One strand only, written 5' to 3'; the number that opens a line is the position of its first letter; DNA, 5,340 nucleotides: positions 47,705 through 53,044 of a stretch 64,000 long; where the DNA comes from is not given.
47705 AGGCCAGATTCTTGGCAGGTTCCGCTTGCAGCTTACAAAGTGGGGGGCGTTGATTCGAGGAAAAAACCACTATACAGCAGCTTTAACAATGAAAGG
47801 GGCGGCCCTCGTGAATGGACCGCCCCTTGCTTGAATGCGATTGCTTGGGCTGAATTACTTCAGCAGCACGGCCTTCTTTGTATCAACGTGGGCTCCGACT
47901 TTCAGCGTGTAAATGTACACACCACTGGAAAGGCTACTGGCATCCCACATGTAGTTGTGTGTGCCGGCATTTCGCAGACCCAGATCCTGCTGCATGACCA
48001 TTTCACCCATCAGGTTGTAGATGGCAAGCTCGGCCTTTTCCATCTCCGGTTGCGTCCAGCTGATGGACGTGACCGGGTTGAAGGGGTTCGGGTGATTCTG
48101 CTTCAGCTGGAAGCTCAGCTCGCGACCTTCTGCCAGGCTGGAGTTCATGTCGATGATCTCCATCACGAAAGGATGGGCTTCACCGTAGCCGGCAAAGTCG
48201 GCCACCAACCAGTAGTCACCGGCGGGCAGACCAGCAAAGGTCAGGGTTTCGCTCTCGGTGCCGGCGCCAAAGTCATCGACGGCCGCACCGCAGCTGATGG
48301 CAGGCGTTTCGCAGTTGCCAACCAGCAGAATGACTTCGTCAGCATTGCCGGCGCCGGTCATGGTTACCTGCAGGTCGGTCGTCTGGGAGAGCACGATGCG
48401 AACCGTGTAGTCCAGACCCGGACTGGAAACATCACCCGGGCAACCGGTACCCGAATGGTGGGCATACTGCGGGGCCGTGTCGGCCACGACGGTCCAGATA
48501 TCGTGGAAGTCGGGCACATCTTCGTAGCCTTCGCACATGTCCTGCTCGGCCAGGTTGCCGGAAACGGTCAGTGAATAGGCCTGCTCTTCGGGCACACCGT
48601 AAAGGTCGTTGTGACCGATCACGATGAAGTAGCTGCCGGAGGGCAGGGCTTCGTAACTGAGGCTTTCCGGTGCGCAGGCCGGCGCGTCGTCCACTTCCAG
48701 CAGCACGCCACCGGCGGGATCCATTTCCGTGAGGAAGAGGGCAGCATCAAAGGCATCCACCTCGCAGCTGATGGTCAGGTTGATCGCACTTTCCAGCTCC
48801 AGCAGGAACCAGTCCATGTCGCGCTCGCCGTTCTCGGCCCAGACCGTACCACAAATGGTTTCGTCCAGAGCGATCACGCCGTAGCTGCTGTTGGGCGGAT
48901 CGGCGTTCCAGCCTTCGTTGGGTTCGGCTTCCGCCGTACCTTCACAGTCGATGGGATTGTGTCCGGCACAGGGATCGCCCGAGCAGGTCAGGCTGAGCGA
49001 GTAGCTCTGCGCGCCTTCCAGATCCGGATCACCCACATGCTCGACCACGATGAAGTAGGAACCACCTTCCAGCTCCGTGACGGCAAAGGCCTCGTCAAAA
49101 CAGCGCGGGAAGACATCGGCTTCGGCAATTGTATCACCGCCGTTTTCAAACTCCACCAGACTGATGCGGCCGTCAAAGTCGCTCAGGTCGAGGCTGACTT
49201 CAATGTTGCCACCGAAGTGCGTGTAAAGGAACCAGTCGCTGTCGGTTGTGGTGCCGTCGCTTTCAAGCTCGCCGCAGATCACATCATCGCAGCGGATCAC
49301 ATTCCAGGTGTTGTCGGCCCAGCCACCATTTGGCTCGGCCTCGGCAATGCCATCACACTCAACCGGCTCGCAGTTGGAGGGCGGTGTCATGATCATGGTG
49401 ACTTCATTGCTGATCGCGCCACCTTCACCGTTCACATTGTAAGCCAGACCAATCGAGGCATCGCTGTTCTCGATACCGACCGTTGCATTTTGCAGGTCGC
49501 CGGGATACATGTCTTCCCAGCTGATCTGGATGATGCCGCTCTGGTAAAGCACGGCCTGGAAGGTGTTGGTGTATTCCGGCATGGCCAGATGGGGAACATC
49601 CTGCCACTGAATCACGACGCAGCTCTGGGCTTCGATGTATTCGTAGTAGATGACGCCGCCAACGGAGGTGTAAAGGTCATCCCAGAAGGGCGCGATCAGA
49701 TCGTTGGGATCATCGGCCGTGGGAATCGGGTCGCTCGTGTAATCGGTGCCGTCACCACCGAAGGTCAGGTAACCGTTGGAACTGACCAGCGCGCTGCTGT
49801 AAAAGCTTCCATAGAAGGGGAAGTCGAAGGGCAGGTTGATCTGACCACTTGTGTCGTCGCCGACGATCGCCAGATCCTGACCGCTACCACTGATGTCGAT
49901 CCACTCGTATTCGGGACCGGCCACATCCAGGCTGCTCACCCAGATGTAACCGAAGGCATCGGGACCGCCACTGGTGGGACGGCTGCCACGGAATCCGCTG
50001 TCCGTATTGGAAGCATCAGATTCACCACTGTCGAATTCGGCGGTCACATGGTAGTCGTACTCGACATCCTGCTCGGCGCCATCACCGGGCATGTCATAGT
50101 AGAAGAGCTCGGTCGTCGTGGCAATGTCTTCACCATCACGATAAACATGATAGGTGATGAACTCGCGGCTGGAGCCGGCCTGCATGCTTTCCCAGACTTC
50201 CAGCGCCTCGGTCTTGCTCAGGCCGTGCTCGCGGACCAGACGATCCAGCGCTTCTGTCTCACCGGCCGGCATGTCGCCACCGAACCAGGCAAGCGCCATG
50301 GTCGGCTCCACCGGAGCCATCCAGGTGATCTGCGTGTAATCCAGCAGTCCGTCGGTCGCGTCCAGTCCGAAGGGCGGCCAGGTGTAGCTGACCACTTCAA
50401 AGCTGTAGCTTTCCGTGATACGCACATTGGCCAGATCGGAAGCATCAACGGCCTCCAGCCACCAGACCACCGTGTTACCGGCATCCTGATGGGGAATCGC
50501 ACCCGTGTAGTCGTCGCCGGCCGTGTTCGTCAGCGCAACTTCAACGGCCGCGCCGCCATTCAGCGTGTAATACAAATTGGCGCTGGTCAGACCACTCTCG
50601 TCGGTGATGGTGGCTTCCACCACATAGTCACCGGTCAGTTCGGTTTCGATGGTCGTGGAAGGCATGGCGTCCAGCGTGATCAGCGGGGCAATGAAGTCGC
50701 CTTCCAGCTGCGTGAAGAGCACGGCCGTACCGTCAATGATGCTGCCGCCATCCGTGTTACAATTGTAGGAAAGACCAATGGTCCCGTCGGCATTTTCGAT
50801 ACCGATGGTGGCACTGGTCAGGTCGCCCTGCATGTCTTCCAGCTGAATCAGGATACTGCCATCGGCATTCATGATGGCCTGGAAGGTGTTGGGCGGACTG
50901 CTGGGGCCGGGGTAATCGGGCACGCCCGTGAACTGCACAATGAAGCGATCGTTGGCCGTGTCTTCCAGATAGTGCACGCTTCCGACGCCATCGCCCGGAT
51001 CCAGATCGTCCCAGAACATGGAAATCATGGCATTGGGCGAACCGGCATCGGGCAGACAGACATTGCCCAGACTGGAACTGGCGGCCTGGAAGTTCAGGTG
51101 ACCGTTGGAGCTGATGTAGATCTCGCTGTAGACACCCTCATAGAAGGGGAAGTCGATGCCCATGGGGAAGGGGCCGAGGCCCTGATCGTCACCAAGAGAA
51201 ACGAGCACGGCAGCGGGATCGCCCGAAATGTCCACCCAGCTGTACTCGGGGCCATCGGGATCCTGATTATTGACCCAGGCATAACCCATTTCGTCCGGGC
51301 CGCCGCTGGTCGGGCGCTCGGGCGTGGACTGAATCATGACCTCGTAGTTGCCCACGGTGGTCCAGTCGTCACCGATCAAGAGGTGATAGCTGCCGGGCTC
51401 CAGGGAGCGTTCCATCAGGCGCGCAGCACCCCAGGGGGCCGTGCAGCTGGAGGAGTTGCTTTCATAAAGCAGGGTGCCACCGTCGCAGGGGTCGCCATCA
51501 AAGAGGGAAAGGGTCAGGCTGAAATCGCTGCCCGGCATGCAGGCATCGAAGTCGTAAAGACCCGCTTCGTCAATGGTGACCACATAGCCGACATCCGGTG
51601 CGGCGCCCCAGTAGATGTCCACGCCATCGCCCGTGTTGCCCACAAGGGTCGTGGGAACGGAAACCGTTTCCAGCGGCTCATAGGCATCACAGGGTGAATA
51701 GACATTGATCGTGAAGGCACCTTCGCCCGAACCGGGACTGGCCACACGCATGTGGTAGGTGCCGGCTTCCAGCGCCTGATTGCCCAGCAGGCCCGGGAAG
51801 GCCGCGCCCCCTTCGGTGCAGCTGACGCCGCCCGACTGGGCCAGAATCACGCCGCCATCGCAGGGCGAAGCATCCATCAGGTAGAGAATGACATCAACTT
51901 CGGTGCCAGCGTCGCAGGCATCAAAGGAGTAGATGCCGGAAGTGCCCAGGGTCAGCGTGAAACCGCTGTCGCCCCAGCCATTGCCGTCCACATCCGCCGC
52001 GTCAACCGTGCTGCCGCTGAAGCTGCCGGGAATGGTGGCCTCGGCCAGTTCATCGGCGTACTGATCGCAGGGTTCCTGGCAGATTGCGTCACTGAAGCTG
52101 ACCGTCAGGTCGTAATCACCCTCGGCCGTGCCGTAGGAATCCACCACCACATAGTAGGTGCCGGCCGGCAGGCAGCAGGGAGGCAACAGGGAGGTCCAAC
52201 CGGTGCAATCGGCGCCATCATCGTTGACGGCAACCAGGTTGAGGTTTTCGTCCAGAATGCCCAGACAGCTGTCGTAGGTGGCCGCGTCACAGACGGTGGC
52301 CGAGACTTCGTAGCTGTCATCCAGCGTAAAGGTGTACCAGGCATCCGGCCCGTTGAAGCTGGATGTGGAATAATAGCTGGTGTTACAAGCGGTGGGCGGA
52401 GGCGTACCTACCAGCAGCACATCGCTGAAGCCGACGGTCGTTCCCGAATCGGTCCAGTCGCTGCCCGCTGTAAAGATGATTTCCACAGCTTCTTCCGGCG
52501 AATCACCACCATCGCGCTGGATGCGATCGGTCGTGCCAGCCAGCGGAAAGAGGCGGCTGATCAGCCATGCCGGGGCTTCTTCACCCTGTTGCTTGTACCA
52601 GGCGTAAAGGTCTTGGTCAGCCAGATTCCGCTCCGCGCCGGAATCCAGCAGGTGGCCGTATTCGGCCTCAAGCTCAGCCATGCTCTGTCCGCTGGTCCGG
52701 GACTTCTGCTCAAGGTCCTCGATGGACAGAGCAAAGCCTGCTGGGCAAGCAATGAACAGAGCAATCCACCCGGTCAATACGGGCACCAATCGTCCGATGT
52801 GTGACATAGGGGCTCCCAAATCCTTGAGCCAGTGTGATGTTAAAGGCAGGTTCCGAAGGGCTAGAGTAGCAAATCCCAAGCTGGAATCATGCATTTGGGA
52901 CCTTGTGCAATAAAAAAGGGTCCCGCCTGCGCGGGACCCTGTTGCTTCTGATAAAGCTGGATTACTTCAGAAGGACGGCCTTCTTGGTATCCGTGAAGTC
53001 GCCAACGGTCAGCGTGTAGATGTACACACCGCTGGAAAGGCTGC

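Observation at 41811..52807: Nidogen-type (NIDO-like) modules repeated three times in each giant protein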

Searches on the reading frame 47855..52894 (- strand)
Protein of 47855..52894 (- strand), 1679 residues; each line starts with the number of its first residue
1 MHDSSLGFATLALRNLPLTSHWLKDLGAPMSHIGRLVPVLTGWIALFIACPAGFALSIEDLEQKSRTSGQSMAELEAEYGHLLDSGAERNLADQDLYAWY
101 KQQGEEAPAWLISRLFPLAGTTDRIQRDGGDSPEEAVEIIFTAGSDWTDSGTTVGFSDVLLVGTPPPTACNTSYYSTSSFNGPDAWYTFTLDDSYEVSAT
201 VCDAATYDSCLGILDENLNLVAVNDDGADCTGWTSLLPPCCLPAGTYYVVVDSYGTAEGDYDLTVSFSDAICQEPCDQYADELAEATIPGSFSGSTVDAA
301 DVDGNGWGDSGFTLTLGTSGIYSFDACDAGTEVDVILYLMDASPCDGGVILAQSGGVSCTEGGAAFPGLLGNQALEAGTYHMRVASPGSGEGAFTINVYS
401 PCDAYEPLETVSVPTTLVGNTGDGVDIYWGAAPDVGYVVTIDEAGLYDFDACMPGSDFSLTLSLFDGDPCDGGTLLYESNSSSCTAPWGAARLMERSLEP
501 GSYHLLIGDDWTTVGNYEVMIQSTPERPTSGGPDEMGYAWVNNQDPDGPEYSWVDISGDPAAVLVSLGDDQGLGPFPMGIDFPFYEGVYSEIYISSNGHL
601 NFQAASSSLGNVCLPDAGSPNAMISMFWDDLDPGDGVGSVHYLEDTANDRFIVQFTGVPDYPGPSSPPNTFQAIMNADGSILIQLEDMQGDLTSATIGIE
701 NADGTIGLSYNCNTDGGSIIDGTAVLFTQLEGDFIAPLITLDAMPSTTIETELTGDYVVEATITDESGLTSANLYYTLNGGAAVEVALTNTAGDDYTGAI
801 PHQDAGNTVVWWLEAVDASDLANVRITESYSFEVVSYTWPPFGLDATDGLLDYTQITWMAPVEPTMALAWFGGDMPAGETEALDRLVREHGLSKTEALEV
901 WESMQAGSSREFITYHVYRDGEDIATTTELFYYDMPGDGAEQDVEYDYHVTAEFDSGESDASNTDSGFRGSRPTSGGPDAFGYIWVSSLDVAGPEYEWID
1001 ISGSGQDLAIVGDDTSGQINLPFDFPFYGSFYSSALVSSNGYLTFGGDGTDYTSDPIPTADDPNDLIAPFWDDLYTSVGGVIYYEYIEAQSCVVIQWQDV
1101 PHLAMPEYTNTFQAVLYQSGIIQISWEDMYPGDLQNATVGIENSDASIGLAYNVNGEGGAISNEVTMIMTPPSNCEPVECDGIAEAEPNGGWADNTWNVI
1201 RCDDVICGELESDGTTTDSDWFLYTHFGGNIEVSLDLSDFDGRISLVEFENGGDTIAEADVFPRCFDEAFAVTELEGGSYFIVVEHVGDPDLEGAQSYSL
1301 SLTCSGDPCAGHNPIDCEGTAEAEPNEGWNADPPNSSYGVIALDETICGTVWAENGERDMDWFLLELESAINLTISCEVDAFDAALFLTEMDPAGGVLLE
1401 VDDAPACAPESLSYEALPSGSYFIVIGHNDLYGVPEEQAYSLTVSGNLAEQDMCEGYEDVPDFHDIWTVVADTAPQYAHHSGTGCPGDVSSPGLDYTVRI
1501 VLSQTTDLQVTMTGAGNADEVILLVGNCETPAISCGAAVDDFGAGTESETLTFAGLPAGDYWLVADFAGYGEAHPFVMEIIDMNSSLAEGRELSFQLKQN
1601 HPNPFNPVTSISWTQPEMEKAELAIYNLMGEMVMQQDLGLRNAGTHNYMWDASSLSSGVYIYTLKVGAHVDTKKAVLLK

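Call 7: search_protein_families(library=pfam, proteins=[window:47855-52894:-], max_evalue=1)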
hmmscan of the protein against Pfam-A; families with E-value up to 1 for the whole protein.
window:47855-52894:- (1679 aa): 6 families
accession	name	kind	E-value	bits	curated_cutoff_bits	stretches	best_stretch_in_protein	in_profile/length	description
PF06119.19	NIDO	-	7e-20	72.3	25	2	1034-1120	2-111/186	Nidogen-like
PF18962.6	Por_Secre_tail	-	8.5e-10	39.2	27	1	1602-1676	3-74/75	Secretion system C-terminal sorting domain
PF04151.21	PPC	-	8e-06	27.1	25.9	1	1500-1561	7-64/70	Bacterial pre-peptidase C-terminal domain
PF13585.12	CHU_C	-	5.1e-05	23.8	27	1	1614-1673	23-80/86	CHU_C Type IX secretion signal domain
PF13860.13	FlgD_ig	-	0.0001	22.6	27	1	1617-1665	21-72/79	FlgD Ig-like domain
PF22184.2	CBM_56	-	0.18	12.5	27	1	762-812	14-63/75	Carbohydrate binding module family 56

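Call 8: search_protein_families(library=ncbifam, proteins=[window:47855-52894:-], max_evalue=1)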
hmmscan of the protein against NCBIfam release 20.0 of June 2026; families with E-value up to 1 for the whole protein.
window:47855-52894:- (1679 aa): 5 families
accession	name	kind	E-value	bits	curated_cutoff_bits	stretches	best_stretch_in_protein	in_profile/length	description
TIGR04183.1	Por_Secre_tail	domain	1.7e-08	34.3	23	1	1602-1676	3-70/72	T9SS type A sorting domain-containing protein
NF052323.1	T9SSA_dep_M6i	equivalog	3e-05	22.2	600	1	1599-1672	959-1031/1043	T9SS-dependent M6-like inactivated metalloprotease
NF038113.1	T9SSA_dep_M36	equivalog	3.5e-05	22.2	885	1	1591-1676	786-867/869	T9SS-dependent M36 family metallopeptidase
NF033707.1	T9SS_sortase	equivalog_domain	0.0017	16.1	420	1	1590-1675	991-1086/1095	type IX secretion system sortase PorU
NF005176.1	PRK06655.1-1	equivalog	0.0031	17.5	230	1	1612-1673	91-154/197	flagellar hook assembly protein FlgD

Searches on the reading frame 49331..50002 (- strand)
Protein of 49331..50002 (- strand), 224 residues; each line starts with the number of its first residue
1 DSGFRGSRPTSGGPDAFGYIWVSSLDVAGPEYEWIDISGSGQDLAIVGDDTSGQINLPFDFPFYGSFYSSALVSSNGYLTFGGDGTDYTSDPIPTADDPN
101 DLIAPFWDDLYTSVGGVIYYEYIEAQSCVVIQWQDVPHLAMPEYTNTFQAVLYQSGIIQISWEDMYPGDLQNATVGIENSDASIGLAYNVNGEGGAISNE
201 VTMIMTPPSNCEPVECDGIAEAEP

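Call 20: search_protein_families(library=pfam, proteins=[window:49331-50002:-], max_evalue=1)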
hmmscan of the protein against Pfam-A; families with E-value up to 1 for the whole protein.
window:49331-50002:- (224 aa): 1 family
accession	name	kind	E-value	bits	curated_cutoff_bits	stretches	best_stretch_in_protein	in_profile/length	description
PF06119.19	NIDO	-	2.7e-13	50.8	25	2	70-122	2-52/186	Nidogen-like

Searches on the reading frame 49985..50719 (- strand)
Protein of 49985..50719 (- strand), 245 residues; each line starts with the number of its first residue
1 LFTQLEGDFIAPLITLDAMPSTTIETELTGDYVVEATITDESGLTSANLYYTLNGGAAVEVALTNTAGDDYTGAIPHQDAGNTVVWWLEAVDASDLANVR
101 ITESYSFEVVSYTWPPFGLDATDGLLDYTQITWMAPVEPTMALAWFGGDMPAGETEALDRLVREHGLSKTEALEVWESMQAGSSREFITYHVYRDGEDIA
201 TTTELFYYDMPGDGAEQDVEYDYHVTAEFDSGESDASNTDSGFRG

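Call 47: search_protein_families(library=pfam, proteins=[window:49985-50719:-], max_evalue=5)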
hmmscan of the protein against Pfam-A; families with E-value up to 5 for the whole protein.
window:49985-50719:- (245 aa): 2 families
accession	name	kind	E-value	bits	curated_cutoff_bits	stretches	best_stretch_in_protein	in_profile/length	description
PF22184.2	CBM_56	-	0.0089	16.7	27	1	36-87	13-63/75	Carbohydrate binding module family 56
PF18370.7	RGI_lyase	-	0.035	14.9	27.8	1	182-238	27-81/86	Rhamnogalacturonan I lyases beta-sheet domain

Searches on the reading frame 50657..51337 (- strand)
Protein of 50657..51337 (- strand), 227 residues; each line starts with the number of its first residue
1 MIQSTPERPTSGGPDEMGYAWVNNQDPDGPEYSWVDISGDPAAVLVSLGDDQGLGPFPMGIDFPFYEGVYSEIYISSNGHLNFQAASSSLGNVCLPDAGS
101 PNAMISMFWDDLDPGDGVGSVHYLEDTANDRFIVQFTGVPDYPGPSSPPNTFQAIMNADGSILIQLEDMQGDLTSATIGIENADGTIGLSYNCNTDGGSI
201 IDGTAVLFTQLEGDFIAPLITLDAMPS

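Call 20: search_protein_families(library=pfam, proteins=[window:50657-51337:-], max_evalue=1)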
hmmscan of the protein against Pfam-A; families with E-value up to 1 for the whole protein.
window:50657-51337:- (227 aa): 1 family
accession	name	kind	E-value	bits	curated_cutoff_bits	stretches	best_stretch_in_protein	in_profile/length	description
PF06119.19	NIDO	-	3.6e-08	34.1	25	1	72-129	2-56/186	Nidogen-like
